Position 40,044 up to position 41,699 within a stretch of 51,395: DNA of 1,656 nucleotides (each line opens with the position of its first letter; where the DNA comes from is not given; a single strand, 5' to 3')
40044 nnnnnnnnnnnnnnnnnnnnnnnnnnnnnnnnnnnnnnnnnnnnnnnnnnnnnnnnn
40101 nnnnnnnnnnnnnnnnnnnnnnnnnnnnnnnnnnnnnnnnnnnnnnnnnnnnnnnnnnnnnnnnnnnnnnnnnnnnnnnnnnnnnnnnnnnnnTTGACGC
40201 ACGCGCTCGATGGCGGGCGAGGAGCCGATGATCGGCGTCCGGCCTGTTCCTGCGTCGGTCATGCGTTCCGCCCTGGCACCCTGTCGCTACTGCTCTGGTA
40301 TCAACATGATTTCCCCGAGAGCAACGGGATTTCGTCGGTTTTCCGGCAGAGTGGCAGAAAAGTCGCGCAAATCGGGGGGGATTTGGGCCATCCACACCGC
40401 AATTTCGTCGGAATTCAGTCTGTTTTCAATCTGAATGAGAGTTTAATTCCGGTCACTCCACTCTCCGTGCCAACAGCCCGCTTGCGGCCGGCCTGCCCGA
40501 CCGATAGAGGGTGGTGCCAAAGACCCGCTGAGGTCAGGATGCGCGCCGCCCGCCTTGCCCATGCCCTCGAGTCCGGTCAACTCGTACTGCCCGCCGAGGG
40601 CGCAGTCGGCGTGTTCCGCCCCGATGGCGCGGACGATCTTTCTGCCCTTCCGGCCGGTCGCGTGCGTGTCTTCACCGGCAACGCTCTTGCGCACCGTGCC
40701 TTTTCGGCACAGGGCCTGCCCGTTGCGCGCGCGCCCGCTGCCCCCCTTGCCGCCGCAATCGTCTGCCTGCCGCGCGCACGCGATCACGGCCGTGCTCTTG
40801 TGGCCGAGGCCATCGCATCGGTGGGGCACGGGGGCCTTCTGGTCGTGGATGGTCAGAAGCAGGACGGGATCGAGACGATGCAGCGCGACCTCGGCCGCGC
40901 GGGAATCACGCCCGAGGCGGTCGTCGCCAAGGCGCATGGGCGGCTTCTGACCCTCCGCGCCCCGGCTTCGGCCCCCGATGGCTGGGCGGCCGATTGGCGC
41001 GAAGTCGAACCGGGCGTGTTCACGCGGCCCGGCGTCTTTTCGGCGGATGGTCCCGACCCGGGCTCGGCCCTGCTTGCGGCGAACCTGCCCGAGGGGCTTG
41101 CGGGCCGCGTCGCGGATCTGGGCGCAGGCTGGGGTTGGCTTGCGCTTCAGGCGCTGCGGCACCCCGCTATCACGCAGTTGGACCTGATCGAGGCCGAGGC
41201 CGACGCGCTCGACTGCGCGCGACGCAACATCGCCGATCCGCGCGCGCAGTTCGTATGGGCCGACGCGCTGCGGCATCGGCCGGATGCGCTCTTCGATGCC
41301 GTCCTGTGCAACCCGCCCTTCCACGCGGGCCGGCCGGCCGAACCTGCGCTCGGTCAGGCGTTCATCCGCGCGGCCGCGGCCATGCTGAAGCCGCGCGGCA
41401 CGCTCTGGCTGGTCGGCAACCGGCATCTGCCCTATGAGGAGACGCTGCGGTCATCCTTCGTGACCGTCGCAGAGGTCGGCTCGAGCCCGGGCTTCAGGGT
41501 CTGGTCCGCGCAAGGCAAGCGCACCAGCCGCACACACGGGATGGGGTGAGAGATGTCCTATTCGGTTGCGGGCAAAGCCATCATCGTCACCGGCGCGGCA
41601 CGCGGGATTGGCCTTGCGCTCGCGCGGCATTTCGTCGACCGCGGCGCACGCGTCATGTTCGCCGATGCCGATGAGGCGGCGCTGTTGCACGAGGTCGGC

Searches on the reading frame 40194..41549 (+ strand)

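Call 80: search_protein_families(library=pfam, proteins=[window:40194-41549:+], max_evalue=0.001)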
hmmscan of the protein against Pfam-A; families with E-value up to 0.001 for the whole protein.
window:40194-41549:+ (451 aa): 4 families
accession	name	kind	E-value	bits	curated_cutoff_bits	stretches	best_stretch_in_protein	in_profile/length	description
PF05175.20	MTS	-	2.1e-43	148.4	23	1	275-437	4-169/170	Methyltransferase small domain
PF13649.12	Methyltransf_25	-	1.9e-08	35.3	27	1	306-402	1-97/97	Methyltransferase domain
PF08241.18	Methyltransf_11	-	0.00012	23.1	21.2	1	308-405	2-94/95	Methyltransferase domain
PF08242.18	Methyltransf_12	-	0.00084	20.5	30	0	308-404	2-98/98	Methyltransferase domain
